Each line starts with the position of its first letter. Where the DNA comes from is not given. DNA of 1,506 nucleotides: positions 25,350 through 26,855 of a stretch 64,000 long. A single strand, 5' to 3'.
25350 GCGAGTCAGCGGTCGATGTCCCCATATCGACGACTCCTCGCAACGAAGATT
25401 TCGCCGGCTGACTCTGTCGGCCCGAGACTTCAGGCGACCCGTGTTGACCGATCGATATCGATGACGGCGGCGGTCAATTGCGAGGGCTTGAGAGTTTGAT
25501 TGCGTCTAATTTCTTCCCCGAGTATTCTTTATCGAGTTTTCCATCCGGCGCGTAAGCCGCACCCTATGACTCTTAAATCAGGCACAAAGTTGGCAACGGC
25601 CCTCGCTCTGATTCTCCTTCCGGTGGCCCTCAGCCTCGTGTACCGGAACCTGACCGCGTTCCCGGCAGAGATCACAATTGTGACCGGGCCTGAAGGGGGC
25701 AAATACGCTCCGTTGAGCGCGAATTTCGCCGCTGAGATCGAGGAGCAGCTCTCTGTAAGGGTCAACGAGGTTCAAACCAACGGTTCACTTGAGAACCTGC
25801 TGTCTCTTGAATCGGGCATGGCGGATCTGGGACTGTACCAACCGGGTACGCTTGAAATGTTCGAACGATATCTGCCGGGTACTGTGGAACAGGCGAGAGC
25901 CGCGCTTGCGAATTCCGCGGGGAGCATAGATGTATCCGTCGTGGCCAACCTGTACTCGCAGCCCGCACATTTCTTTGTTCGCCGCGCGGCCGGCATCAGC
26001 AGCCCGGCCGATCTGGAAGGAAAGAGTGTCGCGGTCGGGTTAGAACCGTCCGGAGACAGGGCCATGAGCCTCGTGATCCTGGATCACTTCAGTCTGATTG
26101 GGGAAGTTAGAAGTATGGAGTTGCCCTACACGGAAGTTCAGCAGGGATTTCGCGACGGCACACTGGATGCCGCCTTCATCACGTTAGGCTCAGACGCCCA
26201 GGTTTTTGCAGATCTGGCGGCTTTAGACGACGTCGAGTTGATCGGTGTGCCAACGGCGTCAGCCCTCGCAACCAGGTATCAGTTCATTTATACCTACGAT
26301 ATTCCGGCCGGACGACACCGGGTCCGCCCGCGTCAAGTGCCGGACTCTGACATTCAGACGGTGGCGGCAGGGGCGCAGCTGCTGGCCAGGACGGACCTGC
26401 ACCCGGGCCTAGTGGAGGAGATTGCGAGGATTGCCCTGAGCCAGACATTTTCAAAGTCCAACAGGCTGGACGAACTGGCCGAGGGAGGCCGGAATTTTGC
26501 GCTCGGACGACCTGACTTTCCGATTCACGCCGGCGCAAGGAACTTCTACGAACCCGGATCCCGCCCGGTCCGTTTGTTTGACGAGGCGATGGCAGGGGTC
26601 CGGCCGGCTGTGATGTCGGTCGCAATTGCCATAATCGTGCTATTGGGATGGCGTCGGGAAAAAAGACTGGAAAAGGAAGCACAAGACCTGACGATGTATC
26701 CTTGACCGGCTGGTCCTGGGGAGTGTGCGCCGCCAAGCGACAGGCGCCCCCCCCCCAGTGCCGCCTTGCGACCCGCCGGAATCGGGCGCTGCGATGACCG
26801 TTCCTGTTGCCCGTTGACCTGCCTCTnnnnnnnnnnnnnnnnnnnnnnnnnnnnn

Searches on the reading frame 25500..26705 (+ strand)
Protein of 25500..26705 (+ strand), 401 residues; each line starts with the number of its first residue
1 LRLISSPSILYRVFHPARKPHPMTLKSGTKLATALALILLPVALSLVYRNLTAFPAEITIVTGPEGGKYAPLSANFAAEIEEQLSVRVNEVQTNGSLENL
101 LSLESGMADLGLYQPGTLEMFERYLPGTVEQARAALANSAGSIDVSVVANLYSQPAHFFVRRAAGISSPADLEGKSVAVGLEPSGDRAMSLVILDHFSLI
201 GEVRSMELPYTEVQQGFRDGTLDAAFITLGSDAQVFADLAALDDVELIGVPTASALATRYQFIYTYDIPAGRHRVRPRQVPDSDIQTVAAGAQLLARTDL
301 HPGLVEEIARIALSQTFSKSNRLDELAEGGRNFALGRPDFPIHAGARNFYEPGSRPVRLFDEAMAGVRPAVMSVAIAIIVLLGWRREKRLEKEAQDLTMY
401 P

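Call 51: search_protein_families(library=pfam, proteins=[window:25500-26705:+], max_evalue=0.0001)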
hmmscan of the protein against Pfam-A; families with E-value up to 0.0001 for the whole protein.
window:25500-26705:+ (401 aa): 2 families
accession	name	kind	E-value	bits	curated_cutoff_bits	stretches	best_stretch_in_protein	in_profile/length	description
PF16868.10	NMT1_3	-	1.2e-29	104.3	27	1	60-351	1-286/289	NMT1-like family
PF09084.16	NMT1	-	2.2e-06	28.1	20.5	1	136-228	54-147/216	NMT1/THI5 like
